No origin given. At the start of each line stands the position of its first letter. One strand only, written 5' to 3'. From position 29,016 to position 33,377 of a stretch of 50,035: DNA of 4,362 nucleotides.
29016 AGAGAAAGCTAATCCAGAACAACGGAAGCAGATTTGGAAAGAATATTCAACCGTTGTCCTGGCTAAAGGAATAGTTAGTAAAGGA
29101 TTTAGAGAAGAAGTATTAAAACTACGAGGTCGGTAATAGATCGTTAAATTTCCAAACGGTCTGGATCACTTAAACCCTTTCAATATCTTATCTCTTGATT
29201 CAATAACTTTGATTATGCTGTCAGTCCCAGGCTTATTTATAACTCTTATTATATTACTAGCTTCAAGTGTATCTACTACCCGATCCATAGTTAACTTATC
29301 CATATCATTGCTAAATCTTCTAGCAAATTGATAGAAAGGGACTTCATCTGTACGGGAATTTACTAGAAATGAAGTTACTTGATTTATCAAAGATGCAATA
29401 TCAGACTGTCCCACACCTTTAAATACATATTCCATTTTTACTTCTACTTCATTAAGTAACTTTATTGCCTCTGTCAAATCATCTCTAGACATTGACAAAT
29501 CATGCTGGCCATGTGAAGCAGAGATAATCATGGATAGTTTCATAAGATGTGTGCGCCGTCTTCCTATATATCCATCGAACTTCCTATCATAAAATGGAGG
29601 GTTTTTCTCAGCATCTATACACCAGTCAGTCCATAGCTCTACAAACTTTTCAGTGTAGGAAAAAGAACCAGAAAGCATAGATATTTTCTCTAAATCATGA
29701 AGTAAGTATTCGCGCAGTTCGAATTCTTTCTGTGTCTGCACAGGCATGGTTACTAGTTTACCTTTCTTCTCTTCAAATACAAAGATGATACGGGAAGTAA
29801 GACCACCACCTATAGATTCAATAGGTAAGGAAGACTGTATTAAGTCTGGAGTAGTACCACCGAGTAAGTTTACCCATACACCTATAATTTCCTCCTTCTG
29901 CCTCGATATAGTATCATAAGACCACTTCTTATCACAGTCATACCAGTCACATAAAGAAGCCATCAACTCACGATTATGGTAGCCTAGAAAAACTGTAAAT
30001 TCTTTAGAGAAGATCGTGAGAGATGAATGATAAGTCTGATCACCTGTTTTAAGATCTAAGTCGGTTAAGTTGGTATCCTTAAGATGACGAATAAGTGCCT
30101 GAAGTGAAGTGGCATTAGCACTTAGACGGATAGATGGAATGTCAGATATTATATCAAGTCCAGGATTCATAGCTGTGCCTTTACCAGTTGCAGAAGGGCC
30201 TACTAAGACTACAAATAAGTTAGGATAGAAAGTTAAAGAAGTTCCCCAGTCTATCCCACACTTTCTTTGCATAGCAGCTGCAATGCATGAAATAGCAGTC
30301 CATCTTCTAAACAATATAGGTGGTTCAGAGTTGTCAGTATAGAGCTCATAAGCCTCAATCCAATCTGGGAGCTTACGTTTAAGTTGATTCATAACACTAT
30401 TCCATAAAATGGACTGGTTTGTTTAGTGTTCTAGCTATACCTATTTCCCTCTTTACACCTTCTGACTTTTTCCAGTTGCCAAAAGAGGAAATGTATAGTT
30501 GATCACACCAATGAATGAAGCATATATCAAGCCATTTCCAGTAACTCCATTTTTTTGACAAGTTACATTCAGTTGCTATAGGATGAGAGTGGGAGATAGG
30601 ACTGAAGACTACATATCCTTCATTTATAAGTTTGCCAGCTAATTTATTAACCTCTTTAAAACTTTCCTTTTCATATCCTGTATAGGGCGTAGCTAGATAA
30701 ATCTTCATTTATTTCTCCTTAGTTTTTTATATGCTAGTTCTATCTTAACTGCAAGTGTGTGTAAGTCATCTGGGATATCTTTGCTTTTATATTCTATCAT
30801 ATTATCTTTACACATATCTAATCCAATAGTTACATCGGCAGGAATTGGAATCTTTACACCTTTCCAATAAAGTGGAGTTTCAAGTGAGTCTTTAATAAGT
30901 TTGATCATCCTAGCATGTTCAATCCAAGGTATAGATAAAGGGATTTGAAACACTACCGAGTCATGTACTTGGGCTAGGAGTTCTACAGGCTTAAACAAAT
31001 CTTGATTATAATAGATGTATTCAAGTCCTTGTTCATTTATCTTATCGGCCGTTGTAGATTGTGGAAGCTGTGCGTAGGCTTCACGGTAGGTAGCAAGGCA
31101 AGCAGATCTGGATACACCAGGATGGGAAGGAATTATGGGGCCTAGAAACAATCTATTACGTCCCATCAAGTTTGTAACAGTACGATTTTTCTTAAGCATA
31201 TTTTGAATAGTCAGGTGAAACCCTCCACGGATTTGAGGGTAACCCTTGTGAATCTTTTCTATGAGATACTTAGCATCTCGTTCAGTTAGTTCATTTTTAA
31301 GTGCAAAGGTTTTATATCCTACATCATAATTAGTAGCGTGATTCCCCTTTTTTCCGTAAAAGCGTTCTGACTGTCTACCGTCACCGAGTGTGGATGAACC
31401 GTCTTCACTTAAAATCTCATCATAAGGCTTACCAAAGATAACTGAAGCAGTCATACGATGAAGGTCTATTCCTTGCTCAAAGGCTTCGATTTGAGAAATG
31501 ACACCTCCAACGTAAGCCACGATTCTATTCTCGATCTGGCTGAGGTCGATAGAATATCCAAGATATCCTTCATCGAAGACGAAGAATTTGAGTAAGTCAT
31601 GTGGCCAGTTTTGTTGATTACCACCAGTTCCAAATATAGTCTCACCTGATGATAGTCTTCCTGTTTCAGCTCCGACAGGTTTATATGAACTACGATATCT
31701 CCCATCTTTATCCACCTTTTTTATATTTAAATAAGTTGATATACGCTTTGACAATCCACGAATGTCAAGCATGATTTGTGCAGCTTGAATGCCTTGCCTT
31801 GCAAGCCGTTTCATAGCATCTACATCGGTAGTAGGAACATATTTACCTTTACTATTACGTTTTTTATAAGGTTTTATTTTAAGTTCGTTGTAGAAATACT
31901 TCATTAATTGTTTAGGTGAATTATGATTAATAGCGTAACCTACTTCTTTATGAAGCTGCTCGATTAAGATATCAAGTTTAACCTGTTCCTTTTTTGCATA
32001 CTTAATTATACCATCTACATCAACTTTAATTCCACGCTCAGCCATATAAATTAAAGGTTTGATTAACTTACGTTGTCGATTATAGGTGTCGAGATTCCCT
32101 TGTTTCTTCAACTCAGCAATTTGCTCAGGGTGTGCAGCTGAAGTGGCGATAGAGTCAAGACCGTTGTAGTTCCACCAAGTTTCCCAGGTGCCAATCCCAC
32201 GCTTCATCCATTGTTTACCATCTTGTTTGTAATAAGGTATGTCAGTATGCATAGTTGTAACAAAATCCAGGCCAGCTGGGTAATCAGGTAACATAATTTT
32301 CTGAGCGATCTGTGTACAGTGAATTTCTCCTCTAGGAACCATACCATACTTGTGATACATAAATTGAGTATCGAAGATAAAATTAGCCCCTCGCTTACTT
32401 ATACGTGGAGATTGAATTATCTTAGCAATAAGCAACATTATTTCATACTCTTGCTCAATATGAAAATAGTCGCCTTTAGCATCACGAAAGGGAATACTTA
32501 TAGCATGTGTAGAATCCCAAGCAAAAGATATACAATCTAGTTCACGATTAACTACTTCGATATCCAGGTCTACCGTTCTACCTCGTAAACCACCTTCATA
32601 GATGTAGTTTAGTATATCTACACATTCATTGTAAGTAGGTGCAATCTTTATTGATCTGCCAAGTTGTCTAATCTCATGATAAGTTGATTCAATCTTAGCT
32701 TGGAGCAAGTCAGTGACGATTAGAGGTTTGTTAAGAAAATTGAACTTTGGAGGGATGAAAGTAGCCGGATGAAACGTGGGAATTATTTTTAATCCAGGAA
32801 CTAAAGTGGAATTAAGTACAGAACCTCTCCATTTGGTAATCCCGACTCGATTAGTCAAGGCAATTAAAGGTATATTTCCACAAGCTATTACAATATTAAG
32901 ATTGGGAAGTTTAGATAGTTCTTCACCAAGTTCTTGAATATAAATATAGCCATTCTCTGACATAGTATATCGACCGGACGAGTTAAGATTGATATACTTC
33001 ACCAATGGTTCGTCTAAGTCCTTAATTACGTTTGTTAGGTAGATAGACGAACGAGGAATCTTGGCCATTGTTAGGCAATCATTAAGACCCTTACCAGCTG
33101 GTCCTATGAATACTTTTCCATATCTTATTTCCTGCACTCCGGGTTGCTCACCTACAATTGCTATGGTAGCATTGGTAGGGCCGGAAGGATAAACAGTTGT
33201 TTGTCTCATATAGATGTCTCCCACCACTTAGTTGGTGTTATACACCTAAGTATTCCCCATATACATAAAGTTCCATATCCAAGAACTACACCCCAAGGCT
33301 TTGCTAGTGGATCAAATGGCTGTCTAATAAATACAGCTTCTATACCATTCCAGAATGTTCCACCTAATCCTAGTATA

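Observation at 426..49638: A 25-nt dyad-symmetric element in 27 copies punctuates gene-module boundaries on both transcription arms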

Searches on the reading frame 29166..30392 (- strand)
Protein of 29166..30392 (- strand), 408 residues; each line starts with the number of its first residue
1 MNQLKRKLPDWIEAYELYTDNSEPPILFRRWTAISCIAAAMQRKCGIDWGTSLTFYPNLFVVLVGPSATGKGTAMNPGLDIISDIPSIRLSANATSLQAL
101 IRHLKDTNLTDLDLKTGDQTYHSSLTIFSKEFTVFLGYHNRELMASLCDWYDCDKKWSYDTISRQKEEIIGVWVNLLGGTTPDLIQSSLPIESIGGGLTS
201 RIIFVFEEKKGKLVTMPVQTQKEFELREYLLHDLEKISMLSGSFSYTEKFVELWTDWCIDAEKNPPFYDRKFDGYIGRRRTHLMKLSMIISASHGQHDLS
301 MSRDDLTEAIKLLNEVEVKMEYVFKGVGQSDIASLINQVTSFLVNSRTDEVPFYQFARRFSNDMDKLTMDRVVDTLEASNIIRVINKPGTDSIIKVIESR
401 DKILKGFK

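Call 8: search_protein_families(library=phrogs, proteins=[window:29166-30392:-])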
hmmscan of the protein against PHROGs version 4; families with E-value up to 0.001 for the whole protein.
window:29166-30392:- (408 aa): 3 families
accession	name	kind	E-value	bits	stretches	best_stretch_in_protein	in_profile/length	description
phrog_14296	-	DNA, RNA and nucleotide metabolism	8.5e-58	197.3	1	10-363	3-355/417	DNA primase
phrog_3022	-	DNA, RNA and nucleotide metabolism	1.1e-10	41.6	1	40-345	388-709/788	DNA primase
phrog_2373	-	DNA, RNA and nucleotide metabolism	0.00016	21.5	0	183-353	281-461/515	DNA helicase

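Call 65: search_protein_families(library=pfam, max_evalue=0.01, proteins=[window:29166-30392:-])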
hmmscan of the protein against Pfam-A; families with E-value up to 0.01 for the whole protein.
window:29166-30392:- (408 aa): 1 family
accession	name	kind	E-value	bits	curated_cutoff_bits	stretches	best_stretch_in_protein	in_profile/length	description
PF13148.11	DUF3987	-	8.2e-14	52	27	2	32-85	10-63/364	Protein of unknown function (DUF3987)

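Call 115: search_protein_families(library=ncbifam, max_evalue=0.001, proteins=[window:29166-30392:-])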
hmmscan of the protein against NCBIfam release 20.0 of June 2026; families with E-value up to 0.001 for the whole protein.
window:29166-30392:- (408 aa): 0 families

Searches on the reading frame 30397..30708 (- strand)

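Call 37: search_protein_families(library=phrogs, max_evalue=0.01, proteins=[window:30397-30708:-])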
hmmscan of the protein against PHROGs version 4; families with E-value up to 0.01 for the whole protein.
window:30397-30708:- (103 aa): 2 families
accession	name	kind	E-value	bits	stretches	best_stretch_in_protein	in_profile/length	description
phrog_355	-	DNA, RNA and nucleotide metabolism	6.8e-16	59.4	1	1-101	75-171/249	nucleoside 2-deoxyribosyltransferase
phrog_5781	-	unknown function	6.6e-08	33.3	1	1-95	6-92/220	-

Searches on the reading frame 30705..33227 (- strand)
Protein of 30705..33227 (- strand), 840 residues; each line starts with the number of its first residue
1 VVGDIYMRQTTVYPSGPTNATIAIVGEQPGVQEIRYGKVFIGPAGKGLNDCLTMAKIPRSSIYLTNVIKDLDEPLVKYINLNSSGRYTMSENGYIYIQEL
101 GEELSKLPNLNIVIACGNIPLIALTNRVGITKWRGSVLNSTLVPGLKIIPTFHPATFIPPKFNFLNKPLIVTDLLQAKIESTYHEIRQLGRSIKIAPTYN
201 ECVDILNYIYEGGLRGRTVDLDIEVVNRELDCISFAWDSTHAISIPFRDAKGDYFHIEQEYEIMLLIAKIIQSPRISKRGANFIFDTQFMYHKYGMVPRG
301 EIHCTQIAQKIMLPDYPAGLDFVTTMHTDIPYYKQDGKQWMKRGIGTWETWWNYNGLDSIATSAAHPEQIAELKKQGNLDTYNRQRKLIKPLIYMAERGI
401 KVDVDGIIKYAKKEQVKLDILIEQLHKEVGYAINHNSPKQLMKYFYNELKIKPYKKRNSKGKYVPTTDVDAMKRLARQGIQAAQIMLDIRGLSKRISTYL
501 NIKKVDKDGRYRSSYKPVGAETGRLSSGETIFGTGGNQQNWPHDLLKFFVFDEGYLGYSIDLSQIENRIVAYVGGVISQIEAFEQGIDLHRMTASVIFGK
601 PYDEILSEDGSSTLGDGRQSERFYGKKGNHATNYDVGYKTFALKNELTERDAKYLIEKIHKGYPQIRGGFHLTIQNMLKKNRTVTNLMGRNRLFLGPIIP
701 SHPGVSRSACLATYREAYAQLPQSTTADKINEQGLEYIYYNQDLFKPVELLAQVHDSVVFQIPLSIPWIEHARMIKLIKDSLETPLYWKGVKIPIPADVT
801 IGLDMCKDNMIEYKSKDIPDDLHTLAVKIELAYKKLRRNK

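Call 8: search_protein_families(library=phrogs, proteins=[window:30705-33227:-])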
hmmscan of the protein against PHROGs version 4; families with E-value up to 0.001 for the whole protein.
window:30705-33227:- (840 aa): 6 families
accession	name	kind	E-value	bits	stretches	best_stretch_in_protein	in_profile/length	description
phrog_17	-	DNA, RNA and nucleotide metabolism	2.8e-80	271.8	1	17-816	477-1241/1445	DNA polymerase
phrog_2573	-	DNA, RNA and nucleotide metabolism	6.5e-20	72.6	1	559-833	21-299/336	DNA polymerase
phrog_5995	-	DNA, RNA and nucleotide metabolism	1.1e-11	45.7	1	630-821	2-189/236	DNA polymerase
phrog_10285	-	DNA, RNA and nucleotide metabolism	1.3e-10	41.8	1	549-666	49-160/321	DNA polymerase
phrog_12241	-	DNA, RNA and nucleotide metabolism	3.6e-10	40.4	1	422-529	380-487/502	DNA polymerase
phrog_23226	-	DNA, RNA and nucleotide metabolism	4.4e-05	23.1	1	509-613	292-397/611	DNA polymerase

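Call 23: search_dna_similar(query=window:30705-33227:-, collection=phages, mode=protein, max_rows=15)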
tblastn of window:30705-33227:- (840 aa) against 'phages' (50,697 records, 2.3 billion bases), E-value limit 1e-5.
Records with a match: 1753; places in all: 1753; records where one place covers at least 80% of the query: 33.
Best place of each record, by identity: <60% 1753.
By first word of the organism name: Mycobacterium 637; Staphylococcus 252; Bacillus 157; Gordonia 98; Listeria 71; Vibrio 68; Enterococcus 64; Microbacterium 63; Arthrobacter 54; Clostridium 46; and 48 more.
By host as written in the record: Mycobacterium smegmatis mc2 155 468; - 134; Mycobacterium smegmatis mc#155 89; Staphylococcus aureus 89; Listeria monocytogenes 50; Gordonia terrae 3612 42; Rhodococcus erythropolis RIA 643 37; Vibrio harveyi BAA-1116 36; and 281 more.
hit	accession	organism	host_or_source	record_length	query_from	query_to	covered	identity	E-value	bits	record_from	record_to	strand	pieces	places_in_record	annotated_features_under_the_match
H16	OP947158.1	Desulfofustis phage LS06-2018-MD01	-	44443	10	836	98%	45.7%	0e+0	714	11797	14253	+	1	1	DNA polymerase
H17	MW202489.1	Bacteriophage sp.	Manatee Spring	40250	14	785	92%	28.6%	8e-69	255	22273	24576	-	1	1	DNA polymerase | hypothetical protein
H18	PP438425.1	Microcystis phage Mel-JY34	Microcystis elabens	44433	4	763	90%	27.6%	1e-71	263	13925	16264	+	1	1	DNA polymerase | hypothetical protein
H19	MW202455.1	Caudoviricetes sp.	Manatee Spring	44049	11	802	94%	25.5%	5e-37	157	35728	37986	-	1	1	DNA polymerase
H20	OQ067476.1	Caulobacter phage Kuura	Caulobacter sp.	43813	5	763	88%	26.5%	3e-27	236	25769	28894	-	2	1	DNA polymerase | hypothetical protein (x3)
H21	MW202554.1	Caudoviricetes sp.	Manatee Spring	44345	9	802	92%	24.8%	2e-15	163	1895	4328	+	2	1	DNA polymerase (x2)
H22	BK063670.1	Caudoviricetes sp. vir526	Methanomicrobiales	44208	22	806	93%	22.7%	5e-23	112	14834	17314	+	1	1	DNA polymerase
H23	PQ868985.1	Gordonia phage RanchParmCat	Gordonia rubripertincta NRRL B-16540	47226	109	802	83%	24.8%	2e-23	113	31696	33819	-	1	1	48: DNA polymerase I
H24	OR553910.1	Gordonia phage Fribs8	Gordonia rubripertincta NRRL B-16540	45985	97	802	84%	23.8%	3e-18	97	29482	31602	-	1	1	39: DNA polymerase I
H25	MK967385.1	Gordonia phage SheckWes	Gordonia rubripertincta NRRL B-16540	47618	101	802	84%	23.3%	2e-18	97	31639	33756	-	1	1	48: DNA polymerase I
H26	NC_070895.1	Gordonia phage SheckWes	Gordonia rubripertincta NRRL B-16540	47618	101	802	84%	23.3%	2e-18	97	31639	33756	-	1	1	48: DNA polymerase I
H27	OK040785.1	Gordonia phage Pons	Gordonia rubripertincta NRRL B-16540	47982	101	802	84%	23.1%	3e-17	94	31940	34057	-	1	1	46: DNA polymerase I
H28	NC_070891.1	Gordonia phage Pons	Gordonia rubripertincta NRRL B-16540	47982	101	802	84%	23.1%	3e-17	94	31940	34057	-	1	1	46: DNA polymerase I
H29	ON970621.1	Gordonia phage Button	Gordonia rubripertincta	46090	109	802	83%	23.4%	1e-17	95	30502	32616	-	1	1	46: DNA polymerase I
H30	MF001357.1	Clostridium phage CP3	Clostridium perfringens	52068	113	802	82%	23.5%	1e-11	75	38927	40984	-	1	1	DNA polymerase I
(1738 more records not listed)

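Call 30: find_related_loci(query=window:30705-33227:-, collection=viral_contigs, flank=10000)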
Query window:30705-33227:- (840 aa) in viral_contigs; peptide patterns used: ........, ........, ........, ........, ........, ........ (x = any residue, [..] = any of these).
73 stretches matched a pattern; 72 encode a relative of the query (tblastn E <= 1e-3); 71 distinct loci.
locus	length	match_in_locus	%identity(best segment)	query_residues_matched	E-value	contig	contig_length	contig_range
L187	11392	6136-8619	75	5-834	0e+0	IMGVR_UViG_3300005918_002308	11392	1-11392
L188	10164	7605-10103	73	7-839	0e+0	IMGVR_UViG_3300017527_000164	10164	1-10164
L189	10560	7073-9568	72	7-837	0e+0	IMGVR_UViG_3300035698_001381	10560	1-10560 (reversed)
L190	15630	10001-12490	72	7-836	0e+0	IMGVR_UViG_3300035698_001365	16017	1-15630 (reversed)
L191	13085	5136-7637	72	4-836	0e+0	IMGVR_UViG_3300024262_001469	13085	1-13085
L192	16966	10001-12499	70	7-836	0e+0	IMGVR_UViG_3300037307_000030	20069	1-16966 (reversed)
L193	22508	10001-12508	69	7-838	0e+0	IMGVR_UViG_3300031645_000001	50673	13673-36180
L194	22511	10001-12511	69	4-837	0e+0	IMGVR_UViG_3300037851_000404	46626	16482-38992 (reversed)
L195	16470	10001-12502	70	6-838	0e+0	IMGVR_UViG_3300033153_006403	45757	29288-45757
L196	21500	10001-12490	72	7-836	0e+0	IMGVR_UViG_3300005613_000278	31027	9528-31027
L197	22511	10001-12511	69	5-840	0e+0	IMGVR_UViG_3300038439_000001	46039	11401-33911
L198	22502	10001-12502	70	7-836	0e+0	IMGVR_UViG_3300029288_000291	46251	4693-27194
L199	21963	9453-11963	69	5-840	0e+0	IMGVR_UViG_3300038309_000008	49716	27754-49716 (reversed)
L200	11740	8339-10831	69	6-836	0e+0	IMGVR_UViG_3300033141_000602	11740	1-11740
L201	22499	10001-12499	68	7-838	0e+0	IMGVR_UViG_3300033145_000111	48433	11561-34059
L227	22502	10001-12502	65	6-835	0e+0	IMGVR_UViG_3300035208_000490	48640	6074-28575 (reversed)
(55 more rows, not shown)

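Call 65: search_protein_families(library=pfam, max_evalue=0.01, proteins=[L200:4787-5311:+, L200:4308-4655:+, L227:6185-6685:+])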
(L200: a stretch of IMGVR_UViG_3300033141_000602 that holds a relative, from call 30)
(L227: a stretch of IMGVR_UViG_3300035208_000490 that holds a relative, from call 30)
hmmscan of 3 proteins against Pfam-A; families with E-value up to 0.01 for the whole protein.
L200:4787-5311:+ (174 aa): 2 families
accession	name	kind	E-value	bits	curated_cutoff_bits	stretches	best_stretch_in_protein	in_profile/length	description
PF00383.29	dCMP_cyt_deam_1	-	2.5e-18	66.3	25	1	7-148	2-100/102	Cytidine and deoxycytidylate deaminase zinc-binding region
PF14437.12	MafB19-deam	-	5.8e-10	39.7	27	1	7-148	2-99/142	MafB19-like deaminase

L200:4308-4655:+ (115 aa): 0 families

L227:6185-6685:+ (166 aa): 3 families
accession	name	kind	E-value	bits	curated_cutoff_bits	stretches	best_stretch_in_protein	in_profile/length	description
PF13392.12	HNH_3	-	1.3e-12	47.6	24.8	1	44-86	3-45/46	HNH endonuclease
PF24964.1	DUF7769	-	8.9e-05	22.5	27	1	138-158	30-50/55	Domain of unknown function (DUF7769)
PF05551.17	zf-His_Me_endon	-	0.00085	20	27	1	61-86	66-91/131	Zinc-binding loop region of homing endonuclease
